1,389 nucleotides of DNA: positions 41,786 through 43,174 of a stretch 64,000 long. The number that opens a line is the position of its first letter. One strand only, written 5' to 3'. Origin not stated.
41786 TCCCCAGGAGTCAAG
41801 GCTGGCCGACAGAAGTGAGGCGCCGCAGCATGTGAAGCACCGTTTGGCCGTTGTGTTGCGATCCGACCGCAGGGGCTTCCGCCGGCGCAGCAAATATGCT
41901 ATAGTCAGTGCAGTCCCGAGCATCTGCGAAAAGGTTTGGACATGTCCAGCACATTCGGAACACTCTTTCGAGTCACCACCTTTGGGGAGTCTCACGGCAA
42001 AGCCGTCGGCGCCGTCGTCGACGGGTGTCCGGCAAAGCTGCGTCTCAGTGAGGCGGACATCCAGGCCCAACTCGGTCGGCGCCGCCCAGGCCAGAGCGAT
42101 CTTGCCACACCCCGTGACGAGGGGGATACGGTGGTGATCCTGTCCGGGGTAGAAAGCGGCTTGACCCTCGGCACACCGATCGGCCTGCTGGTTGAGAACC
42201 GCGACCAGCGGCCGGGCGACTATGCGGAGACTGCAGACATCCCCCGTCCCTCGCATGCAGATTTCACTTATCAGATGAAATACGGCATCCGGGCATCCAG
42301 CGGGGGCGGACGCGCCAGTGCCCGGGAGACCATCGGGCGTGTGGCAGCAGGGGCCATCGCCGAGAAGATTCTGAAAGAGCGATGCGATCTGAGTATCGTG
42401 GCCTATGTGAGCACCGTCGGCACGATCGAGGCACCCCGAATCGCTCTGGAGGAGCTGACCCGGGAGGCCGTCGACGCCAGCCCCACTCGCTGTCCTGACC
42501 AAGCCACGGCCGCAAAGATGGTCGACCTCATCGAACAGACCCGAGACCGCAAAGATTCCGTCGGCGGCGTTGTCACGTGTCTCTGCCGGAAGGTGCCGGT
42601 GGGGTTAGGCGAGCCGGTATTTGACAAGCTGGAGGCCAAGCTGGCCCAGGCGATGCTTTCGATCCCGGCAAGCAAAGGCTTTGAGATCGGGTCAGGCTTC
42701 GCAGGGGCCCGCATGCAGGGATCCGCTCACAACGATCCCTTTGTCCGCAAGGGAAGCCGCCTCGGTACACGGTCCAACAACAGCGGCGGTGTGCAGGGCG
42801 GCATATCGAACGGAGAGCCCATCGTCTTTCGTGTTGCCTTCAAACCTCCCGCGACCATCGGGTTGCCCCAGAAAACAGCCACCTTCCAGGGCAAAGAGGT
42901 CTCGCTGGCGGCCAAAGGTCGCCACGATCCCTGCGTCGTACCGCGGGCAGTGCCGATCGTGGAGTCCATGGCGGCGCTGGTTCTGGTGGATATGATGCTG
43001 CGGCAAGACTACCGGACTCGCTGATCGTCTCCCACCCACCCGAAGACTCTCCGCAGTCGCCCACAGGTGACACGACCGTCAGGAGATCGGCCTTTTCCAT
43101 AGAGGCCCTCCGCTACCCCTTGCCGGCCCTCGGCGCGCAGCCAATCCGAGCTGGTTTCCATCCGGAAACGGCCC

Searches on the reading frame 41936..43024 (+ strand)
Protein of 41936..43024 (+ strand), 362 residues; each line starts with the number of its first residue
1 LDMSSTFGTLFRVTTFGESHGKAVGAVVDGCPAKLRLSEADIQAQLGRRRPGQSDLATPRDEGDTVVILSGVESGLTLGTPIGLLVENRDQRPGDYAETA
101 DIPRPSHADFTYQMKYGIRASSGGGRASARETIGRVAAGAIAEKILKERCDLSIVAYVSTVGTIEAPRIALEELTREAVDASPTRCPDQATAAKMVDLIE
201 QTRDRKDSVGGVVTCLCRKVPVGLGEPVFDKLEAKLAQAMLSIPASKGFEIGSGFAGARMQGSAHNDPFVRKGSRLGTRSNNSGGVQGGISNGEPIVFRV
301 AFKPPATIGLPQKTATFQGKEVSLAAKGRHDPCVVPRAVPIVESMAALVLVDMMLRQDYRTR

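Call 17: find_encoding_contigs(protein=window:41936-43024:+, flank=2000, max_places=4)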
Protein window:41936-43024:+ (362 aa): no gene with exactly this product is on record in the collection.

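Call 46: find_homologous_proteins(query=window:41936-43024:+, max_evalue=1e-50)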
Query window:41936-43024:+ (362 aa): 8000 proteins with E <= 1e-50 among 8000 candidates; the best 120 are listed.
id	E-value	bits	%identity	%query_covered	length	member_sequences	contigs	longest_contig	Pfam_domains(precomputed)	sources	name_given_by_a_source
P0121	3.0e-232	788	100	99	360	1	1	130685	PF01264.27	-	-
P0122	4.5e-205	698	88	99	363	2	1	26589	PF01264.27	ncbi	-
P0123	9.5e-204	694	87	99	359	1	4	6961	PF01264.27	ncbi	-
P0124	3.3e-203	692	87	99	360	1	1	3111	PF01264.27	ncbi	-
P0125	1.2e-180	618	78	99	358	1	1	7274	PF01264.27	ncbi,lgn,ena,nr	ncbi:MAG: chorismate synthase [bacterium]|nr:chorismate synthase [bacterium]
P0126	8.8e-180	615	78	99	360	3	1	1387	PF01264.27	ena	-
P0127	5.3e-178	609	77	99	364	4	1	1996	PF01264.27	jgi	jgi:chorismate synthase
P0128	3.9e-177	606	77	99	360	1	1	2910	PF01264.27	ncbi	-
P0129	4.3e-177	606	76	99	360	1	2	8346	PF01264.27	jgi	-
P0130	5.0e-177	606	77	99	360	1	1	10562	PF01264.27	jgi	-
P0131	1.5e-176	605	75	99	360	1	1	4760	PF01264.27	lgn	-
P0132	1.8e-176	604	77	99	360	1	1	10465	PF01264.27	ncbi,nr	ncbi:MAG: chorismate synthase [Kiritimatiellales bacterium]|nr:chorismate synthase [Kiritimatiellale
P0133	2.1e-176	604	75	99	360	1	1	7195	PF01264.27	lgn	-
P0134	4.3e-176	603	75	99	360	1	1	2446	PF01264.27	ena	-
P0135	7.0e-176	602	74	99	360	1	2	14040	PF01264.27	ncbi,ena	-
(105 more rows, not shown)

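Call 48: list_cluster_members(proteins=[P0122, P0123, P0124, P0001, P0244, P0247, P0243])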
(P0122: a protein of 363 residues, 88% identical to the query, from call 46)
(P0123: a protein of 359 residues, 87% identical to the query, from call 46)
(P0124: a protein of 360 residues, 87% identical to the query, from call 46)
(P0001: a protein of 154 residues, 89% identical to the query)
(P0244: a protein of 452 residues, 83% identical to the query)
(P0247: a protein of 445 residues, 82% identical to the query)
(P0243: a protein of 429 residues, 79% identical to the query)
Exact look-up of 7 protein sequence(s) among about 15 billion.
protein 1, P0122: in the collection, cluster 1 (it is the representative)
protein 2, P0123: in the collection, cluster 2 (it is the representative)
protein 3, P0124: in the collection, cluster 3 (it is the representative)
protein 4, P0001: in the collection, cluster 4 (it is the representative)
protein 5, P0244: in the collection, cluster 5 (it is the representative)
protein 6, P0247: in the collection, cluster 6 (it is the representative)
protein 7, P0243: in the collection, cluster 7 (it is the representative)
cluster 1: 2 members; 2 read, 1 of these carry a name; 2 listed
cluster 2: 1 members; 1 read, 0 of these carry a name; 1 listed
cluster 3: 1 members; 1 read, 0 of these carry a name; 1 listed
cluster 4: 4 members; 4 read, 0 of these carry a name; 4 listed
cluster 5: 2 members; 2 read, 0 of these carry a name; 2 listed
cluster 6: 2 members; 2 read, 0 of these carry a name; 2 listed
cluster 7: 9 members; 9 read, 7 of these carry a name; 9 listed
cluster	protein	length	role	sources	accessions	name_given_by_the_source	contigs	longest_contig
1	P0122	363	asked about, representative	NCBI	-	-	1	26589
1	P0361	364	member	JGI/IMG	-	chorismate synthase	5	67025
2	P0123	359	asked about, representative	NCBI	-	-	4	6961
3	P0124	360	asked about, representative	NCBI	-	-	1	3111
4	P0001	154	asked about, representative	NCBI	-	-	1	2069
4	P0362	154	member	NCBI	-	-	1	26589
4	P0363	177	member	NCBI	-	-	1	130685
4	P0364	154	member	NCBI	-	-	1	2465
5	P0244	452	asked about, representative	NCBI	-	-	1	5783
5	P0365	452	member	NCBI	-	-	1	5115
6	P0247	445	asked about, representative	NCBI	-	-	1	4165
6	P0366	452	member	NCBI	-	-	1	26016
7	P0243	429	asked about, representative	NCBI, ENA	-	-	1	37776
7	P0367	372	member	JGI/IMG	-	branched-chain amino acid transport system substrate-binding protein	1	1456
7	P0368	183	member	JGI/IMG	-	branched-chain amino acid transport system substrate-binding protein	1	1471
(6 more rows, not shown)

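Call 51: find_encoding_contigs(protein=P0362, flank=8000, max_places=2)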
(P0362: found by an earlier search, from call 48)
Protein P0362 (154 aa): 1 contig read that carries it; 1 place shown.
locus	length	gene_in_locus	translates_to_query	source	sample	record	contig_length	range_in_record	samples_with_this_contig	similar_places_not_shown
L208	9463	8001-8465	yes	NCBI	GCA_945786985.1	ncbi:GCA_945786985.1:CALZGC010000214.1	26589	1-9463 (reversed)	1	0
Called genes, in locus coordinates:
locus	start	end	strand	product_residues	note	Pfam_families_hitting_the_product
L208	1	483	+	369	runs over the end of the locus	PF08240:ADH_N, PF00107:ADH_zinc_N, PF13602:ADH_zinc_N_2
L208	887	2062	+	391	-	PF00108:Thiolase_N, PF00109:ketoacyl-synt (faint), PF22691:Thiolase_C_1 (faint), PF02803:Thiolase_C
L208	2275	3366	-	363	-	PF01264:Chorismate_synt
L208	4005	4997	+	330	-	PF13682:CZB, PF00990:GGDEF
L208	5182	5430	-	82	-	-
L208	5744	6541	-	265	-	-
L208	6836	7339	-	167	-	-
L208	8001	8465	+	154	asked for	PF03264:Cytochrom_NNT, PF09699:Paired_CXXCH_1 (faint)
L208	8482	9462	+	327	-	?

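Call 52: find_encoding_contigs(protein=P0364, flank=3000, max_places=2)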
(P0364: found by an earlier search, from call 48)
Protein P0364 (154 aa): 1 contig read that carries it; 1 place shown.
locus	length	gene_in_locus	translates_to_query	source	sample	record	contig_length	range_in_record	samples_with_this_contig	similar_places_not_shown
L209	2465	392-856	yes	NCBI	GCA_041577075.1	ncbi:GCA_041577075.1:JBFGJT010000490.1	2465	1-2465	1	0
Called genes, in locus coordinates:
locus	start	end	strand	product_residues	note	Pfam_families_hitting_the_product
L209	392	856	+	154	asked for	PF03264:Cytochrom_NNT, PF09699:Paired_CXXCH_1 (faint)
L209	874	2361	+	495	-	PF02335:Cytochrom_C552, PF22113:Mtrc-MtrF_II-IV_dom (faint), PF14522:Cytochrome_C7 (faint)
